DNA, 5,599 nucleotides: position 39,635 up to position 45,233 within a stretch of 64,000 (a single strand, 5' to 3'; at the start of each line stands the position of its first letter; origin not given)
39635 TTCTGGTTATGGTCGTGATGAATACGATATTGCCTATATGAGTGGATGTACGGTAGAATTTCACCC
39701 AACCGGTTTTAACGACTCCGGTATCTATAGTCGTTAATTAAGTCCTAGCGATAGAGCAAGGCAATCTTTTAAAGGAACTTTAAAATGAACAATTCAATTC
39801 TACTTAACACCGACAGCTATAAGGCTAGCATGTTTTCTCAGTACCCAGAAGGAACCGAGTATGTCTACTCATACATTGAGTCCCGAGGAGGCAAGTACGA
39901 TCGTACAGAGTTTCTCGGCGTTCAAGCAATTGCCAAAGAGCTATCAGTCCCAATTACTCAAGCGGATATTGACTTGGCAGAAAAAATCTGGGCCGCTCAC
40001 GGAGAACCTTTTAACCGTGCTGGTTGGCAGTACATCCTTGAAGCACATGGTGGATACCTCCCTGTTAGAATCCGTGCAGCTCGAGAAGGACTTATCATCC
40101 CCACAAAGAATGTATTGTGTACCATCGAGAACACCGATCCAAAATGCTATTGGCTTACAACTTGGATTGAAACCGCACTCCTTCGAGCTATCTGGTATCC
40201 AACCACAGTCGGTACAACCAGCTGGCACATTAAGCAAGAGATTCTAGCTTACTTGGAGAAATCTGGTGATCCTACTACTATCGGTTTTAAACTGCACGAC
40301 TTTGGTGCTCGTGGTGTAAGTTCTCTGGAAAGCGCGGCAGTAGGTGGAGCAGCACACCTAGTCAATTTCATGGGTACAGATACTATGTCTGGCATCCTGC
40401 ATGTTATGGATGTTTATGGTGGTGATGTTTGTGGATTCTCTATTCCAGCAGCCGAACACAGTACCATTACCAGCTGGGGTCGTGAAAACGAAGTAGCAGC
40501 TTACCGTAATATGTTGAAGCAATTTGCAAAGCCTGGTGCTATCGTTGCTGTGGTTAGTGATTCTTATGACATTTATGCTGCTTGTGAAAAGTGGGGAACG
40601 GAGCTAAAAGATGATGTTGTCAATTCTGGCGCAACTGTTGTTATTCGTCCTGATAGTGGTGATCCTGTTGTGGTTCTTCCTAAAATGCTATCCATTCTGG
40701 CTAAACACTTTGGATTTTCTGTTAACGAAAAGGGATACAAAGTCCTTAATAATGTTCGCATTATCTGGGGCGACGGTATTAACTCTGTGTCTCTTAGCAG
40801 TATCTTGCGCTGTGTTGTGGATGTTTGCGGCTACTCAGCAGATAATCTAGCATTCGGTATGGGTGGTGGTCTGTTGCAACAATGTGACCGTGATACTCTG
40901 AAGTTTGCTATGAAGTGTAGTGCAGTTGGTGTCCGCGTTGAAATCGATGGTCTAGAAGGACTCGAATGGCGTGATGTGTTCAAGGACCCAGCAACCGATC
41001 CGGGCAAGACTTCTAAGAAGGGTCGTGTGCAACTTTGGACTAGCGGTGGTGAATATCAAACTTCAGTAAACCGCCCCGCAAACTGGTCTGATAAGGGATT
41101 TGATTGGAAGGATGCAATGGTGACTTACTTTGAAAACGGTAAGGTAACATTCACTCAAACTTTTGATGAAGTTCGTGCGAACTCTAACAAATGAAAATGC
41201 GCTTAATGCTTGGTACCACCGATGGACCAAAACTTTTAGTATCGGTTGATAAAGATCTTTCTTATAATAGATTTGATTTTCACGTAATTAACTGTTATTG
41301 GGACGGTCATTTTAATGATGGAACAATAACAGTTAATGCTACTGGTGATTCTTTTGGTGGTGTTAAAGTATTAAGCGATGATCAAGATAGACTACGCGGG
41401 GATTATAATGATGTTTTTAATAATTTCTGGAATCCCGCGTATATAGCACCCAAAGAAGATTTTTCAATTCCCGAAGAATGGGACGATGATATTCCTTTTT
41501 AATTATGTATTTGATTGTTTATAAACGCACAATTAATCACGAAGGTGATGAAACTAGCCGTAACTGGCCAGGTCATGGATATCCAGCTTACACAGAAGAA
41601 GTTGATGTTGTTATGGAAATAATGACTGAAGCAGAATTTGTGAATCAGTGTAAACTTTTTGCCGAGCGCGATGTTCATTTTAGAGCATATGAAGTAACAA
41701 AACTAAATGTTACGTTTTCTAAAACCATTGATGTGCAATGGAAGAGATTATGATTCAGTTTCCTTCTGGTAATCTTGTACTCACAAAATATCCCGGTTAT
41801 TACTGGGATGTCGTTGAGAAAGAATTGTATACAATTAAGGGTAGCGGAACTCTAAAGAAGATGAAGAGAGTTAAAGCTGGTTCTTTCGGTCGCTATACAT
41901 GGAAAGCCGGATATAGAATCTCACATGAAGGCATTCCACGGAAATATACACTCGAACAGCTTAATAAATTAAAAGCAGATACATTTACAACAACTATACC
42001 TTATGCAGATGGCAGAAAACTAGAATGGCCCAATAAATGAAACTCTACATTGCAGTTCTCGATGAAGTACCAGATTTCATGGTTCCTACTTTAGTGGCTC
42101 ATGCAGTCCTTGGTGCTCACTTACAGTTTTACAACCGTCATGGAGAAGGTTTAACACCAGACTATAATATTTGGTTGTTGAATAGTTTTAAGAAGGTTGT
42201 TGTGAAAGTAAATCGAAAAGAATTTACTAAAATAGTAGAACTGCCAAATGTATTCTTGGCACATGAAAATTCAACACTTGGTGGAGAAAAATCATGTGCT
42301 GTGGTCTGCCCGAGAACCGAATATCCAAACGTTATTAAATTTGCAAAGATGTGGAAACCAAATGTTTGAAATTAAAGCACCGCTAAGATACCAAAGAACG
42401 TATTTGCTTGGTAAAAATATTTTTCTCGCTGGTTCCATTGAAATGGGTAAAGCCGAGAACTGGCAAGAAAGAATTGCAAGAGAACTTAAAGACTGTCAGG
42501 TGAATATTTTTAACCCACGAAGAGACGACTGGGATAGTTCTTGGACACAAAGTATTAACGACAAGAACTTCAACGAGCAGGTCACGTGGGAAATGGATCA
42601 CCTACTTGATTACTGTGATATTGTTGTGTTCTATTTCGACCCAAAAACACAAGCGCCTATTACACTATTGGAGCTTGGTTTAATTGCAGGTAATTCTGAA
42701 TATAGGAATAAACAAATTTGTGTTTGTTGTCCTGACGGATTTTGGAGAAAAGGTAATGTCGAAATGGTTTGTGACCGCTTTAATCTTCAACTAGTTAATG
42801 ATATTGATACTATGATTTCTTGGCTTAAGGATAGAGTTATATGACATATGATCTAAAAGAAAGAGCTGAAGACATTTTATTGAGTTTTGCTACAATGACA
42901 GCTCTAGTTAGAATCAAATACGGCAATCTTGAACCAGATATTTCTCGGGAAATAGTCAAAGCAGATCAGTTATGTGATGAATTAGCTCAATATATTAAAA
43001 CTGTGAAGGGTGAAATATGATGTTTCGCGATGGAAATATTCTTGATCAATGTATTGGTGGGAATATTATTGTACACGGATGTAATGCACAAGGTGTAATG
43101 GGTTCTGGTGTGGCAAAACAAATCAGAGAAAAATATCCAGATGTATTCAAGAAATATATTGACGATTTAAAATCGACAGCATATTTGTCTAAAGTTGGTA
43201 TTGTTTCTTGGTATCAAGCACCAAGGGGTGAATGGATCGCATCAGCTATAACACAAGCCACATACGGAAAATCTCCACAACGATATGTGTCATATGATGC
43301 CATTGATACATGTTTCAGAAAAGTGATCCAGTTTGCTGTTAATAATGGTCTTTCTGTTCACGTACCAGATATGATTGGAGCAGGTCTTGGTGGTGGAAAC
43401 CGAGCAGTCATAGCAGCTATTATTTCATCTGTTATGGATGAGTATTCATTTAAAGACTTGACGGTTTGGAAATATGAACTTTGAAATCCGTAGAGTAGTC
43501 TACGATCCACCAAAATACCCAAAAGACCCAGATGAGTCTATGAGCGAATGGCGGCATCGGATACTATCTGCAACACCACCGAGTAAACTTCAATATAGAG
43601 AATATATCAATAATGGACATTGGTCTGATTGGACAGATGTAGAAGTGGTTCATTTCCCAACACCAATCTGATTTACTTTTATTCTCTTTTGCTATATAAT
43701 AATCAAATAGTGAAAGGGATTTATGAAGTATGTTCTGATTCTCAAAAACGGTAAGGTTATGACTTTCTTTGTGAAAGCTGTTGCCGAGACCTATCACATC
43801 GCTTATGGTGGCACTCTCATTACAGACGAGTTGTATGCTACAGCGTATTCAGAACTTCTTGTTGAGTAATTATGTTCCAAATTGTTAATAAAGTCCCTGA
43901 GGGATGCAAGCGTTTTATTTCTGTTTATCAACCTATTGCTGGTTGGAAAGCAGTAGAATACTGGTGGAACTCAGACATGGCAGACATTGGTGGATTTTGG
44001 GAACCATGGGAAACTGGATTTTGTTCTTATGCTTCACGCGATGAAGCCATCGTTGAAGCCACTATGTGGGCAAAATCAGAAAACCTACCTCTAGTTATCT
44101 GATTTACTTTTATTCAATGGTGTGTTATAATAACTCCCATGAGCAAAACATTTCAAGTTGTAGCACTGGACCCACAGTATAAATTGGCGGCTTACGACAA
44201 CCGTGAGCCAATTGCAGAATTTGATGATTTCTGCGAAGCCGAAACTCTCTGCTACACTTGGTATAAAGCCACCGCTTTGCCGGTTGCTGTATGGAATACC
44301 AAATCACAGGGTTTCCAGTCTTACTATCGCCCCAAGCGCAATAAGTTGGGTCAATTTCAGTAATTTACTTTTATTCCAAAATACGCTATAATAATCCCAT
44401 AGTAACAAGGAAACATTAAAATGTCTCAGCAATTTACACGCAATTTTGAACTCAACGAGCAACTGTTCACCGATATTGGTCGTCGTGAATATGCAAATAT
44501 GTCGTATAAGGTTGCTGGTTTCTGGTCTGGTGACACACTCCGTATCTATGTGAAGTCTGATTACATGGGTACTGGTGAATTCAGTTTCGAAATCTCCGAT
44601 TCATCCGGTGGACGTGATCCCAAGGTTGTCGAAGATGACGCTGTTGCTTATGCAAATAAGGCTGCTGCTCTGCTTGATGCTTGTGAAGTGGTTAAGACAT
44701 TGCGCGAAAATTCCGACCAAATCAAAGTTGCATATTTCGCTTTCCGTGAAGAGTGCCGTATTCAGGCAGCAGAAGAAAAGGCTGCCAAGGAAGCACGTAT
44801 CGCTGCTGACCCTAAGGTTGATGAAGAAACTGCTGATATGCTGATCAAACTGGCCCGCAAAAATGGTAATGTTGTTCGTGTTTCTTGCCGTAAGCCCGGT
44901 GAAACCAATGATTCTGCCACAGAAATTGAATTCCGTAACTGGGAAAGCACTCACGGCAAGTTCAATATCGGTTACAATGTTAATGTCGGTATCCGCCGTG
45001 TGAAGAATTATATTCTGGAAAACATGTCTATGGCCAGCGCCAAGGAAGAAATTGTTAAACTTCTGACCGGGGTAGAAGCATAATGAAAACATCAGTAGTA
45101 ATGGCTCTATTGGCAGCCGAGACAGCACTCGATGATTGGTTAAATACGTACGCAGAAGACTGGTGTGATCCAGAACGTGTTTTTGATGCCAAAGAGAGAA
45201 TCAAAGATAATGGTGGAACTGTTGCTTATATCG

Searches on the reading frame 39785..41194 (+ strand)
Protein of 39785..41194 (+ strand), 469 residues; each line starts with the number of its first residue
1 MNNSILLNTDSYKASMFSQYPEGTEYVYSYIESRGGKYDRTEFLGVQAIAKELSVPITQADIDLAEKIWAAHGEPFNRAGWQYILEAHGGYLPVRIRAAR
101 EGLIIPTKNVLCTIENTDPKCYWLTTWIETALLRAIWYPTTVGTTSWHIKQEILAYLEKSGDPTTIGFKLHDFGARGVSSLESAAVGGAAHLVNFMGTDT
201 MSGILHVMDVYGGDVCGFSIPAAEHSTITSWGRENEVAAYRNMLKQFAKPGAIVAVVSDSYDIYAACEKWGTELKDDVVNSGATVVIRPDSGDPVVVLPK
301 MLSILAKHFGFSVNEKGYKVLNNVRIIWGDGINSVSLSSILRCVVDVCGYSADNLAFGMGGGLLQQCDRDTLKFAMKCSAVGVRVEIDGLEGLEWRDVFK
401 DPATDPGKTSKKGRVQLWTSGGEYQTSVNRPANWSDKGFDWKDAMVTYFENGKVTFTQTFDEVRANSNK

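Call 16: search_protein_families(library=phrogs, proteins=[window:39785-41194:+], max_evalue=0.00001)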
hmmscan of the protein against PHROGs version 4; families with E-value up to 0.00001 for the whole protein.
window:39785-41194:+ (469 aa): 4 families
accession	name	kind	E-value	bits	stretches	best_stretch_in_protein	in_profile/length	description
phrog_448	-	other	7.8e-149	497.7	1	2-468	12-494/500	nicotinamide phosphoribosyl transferase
phrog_16547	-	other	4.2e-58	198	1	2-284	7-314/315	nicotinamide phosphoribosyl transferase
phrog_15800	-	other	1.8e-26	94.5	2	304-466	162-317/322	nicotinamide phosphoribosyl transferase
phrog_12872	-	other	3.2e-17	63.4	1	209-298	228-316/547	nicotinamide phosphoribosyl transferase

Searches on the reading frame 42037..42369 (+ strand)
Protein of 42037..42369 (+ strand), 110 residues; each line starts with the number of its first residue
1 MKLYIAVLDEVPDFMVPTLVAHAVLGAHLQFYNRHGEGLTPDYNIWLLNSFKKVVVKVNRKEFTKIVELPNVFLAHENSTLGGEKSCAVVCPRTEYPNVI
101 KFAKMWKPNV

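Call 99: search_protein_families(library=pfam, proteins=[window:42037-42369:+], max_evalue=0.1)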
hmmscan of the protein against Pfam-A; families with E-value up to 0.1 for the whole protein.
window:42037-42369:+ (110 aa): 1 family
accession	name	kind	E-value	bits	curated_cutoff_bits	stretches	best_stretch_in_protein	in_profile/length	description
PF17754.6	TetR_C_14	-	0.094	13.1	22.7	0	12-47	65-100/112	MftR C-terminal domain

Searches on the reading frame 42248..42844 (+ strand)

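Call 98: search_protein_families(library=phrogs, proteins=[window:42248-42844:+], max_evalue=0.00001)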
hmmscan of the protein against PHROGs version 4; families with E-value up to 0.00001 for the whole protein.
window:42248-42844:+ (198 aa): 1 family
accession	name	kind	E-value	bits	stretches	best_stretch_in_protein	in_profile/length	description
phrog_30579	-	unknown function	7.9e-49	166.5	1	42-196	5-155/164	-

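Call 99: search_protein_families(library=pfam, proteins=[window:42248-42844:+], max_evalue=0.1)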
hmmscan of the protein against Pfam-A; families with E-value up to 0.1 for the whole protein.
window:42248-42844:+ (198 aa): 2 families
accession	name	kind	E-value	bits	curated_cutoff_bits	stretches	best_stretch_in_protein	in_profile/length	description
PF15891.11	Nuc_deoxyri_tr2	-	7.4e-34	116.7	30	1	56-165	2-105/105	Nucleoside 2-deoxyribosyltransferase like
PF05014.21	Nuc_deoxyrib_tr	-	3.5e-05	24.3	28.8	1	58-149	1-89/117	Nucleoside 2-deoxyribosyltransferase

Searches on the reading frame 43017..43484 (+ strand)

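Call 98: search_protein_families(library=phrogs, proteins=[window:43017-43484:+], max_evalue=0.00001)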
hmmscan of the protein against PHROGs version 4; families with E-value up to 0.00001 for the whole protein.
window:43017-43484:+ (155 aa): 1 family
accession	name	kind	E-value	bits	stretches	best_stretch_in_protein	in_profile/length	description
phrog_335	-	other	1.2e-38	134.4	1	4-154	59-204/422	phosphatase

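Call 99: search_protein_families(library=pfam, proteins=[window:43017-43484:+], max_evalue=0.1)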
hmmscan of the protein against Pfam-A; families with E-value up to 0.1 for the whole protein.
window:43017-43484:+ (155 aa): 1 family
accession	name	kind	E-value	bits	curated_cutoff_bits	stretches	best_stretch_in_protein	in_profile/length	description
PF01661.27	Macro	-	1.1e-08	35.5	22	1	19-130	1-112/118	Macro domain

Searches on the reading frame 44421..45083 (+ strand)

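Call 16: search_protein_families(library=phrogs, proteins=[window:44421-45083:+], max_evalue=0.00001)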
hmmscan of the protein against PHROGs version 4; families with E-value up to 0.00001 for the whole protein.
window:44421-45083:+ (220 aa): 0 families

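Call 99: search_protein_families(library=pfam, proteins=[window:44421-45083:+], max_evalue=0.1)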
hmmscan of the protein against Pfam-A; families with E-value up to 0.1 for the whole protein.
window:44421-45083:+ (220 aa): 3 families
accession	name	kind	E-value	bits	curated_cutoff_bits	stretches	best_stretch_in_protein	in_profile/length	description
PF00682.25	HMGL-like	-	0.018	14.9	29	1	79-164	56-141/260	HMGL-like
PF25800.1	FimV_N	-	0.047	14.2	27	0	95-153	40-99/108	FimV N-terminal domain Ig-like domain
PF17963.7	Big_9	-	0.067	14.5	23.6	0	38-70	54-86/89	Bacterial Ig domain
